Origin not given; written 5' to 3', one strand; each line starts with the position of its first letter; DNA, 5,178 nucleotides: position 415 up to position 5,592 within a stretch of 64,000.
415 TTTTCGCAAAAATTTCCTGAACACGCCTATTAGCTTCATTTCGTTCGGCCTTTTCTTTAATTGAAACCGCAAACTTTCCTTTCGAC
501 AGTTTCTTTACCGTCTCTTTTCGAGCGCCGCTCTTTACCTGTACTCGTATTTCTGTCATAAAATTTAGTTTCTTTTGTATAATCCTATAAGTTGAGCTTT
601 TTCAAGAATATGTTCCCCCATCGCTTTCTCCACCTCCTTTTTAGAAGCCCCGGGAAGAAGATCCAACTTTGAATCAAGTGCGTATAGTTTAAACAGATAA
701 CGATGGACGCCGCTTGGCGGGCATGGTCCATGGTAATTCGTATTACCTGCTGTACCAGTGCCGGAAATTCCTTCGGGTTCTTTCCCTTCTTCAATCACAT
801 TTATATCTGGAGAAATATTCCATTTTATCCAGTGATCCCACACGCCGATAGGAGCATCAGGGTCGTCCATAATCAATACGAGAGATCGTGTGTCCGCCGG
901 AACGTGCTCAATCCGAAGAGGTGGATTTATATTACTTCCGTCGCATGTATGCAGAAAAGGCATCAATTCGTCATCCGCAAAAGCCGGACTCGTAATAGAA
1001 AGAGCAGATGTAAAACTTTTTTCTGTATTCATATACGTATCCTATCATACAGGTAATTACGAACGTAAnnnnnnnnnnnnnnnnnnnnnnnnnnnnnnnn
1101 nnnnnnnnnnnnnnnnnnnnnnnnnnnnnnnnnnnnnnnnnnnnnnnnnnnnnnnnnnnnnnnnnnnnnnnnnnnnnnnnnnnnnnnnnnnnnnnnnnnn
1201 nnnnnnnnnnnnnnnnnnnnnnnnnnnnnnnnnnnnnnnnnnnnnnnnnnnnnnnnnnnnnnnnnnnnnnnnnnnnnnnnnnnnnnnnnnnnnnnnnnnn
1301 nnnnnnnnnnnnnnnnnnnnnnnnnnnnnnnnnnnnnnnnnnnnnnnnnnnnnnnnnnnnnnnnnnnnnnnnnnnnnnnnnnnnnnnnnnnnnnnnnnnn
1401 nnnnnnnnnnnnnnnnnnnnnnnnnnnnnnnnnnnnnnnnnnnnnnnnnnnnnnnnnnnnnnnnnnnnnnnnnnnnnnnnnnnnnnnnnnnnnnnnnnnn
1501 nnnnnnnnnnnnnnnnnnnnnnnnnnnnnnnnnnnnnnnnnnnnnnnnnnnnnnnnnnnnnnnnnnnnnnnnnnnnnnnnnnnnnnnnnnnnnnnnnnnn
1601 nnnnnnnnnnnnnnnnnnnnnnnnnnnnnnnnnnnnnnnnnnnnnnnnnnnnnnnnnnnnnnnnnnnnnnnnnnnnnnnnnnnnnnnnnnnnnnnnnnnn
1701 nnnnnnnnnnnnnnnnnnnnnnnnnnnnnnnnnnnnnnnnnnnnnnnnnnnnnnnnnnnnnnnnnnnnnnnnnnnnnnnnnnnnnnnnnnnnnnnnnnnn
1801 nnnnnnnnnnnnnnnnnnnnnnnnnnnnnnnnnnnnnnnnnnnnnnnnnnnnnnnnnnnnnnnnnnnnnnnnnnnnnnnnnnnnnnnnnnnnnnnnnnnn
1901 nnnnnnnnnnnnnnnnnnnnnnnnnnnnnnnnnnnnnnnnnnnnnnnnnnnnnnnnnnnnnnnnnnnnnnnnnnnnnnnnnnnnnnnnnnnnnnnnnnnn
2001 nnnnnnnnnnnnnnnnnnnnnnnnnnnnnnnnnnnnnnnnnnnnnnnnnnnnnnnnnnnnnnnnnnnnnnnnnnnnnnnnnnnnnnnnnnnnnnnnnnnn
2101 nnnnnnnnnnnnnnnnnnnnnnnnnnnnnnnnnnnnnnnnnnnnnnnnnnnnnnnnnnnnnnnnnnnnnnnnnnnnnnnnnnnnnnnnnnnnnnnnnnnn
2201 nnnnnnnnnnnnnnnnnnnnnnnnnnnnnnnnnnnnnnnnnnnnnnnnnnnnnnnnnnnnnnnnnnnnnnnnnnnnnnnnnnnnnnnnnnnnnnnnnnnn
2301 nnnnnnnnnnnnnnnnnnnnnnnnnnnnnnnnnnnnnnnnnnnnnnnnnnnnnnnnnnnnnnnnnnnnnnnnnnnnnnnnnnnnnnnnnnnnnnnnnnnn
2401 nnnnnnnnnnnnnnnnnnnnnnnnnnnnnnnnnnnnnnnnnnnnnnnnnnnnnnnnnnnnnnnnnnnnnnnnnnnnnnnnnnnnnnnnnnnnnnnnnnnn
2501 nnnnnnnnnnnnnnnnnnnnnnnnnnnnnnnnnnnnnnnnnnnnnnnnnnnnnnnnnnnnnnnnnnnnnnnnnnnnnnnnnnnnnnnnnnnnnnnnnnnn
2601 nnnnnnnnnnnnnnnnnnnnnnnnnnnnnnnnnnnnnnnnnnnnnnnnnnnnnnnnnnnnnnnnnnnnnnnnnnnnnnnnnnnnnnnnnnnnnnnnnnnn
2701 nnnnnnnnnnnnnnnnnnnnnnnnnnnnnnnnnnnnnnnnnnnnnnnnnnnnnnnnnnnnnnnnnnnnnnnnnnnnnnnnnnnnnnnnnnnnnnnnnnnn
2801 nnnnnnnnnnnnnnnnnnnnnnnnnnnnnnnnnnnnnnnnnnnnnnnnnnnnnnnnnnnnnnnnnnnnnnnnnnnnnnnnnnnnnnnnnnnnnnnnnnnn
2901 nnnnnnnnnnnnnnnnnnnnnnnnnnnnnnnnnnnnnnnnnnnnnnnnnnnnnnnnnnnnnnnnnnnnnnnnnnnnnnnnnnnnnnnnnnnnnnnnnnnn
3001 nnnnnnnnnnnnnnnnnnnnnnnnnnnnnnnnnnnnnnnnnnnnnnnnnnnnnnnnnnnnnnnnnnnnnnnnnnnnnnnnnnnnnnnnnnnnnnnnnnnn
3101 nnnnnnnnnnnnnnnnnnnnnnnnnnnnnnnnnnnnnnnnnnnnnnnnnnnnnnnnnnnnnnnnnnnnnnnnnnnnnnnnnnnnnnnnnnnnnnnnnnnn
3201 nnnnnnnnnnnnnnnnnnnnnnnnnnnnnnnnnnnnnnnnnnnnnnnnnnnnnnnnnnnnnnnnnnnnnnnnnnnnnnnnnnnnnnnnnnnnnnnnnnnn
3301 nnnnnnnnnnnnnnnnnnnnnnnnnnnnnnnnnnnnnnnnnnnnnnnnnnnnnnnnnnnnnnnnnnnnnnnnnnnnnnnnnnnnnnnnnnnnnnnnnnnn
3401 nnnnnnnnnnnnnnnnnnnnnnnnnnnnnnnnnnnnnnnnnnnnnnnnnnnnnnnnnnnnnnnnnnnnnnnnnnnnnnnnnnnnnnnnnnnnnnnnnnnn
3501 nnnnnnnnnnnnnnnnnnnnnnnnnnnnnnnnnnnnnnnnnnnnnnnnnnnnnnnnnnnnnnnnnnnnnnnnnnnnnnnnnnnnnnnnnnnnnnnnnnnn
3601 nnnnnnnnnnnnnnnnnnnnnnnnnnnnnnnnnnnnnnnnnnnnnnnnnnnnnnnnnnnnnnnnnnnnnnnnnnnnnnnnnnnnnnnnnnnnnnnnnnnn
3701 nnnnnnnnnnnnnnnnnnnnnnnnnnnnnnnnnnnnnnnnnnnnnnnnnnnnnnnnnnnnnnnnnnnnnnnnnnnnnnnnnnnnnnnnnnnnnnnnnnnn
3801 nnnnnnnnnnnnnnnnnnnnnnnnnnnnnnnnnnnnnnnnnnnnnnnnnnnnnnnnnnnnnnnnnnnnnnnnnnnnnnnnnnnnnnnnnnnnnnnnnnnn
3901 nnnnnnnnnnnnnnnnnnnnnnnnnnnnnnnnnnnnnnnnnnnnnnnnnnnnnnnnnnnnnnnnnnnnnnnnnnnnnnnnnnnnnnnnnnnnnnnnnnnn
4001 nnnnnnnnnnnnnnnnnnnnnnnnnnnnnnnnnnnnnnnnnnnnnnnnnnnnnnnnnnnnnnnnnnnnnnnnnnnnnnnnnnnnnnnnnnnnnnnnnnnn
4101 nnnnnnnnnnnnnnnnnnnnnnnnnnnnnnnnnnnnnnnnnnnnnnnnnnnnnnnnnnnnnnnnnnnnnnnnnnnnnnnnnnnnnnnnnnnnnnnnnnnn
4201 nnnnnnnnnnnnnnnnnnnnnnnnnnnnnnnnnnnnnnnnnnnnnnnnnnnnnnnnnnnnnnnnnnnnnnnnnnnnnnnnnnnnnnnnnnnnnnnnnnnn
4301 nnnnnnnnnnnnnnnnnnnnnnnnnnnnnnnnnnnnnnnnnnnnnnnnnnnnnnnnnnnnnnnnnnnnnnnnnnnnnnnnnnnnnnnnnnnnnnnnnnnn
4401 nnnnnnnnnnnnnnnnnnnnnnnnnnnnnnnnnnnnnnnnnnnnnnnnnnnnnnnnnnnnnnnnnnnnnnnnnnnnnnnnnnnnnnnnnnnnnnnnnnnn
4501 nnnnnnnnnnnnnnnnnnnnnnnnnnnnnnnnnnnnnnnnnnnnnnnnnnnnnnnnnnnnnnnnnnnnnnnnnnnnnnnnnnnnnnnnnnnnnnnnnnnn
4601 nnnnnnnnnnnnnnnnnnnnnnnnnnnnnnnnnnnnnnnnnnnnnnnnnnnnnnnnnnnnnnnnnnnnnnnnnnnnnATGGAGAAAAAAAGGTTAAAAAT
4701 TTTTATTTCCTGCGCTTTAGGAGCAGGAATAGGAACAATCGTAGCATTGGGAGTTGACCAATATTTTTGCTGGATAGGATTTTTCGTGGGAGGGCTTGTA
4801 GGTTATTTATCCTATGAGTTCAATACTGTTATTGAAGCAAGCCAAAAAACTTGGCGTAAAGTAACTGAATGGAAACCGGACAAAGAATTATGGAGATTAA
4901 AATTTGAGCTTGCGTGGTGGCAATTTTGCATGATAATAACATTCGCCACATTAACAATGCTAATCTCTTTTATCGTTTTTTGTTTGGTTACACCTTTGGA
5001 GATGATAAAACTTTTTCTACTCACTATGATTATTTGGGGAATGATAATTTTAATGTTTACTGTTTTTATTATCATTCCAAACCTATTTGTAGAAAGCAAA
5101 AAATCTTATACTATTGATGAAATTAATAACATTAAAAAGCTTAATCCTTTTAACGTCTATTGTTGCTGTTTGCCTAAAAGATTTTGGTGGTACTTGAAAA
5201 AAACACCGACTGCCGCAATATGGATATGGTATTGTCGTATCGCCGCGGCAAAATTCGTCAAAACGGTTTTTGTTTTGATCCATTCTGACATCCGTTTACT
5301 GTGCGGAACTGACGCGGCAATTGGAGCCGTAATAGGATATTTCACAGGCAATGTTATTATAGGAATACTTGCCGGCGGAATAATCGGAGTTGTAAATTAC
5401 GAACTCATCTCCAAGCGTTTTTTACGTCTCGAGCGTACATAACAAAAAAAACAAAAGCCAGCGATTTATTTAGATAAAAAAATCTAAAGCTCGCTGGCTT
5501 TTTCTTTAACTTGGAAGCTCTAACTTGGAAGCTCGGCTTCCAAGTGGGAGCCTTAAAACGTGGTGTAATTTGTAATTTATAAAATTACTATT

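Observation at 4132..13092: Two inverted copies of a ~180-nt structured element (A: 4132-4312; B: 12800-13092) with riboswitch-like motifs and transposon-like conserved outer ends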

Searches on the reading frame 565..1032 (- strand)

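Call 9: search_protein_families(library=pfam, proteins=[window:565-1032:-])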
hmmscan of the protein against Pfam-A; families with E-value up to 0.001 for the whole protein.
window:565-1032:- (155 aa): 1 family
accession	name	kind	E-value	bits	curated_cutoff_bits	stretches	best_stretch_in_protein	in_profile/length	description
PF01161.25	PBP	-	1.1e-37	129.9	24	1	28-152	6-135/135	Phosphatidylethanolamine-binding protein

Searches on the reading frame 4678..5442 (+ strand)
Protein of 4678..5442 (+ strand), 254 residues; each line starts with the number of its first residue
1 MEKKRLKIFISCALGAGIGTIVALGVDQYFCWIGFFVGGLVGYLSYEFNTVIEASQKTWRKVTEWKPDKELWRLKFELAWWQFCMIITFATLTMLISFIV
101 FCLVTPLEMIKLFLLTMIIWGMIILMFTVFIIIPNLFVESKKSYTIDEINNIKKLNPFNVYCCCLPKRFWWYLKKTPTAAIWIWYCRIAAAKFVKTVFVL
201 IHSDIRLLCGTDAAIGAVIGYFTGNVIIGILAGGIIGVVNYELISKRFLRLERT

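Call 9: search_protein_families(library=pfam, proteins=[window:4678-5442:+])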
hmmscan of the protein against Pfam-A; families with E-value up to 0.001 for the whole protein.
window:4678-5442:+ (254 aa): 0 families
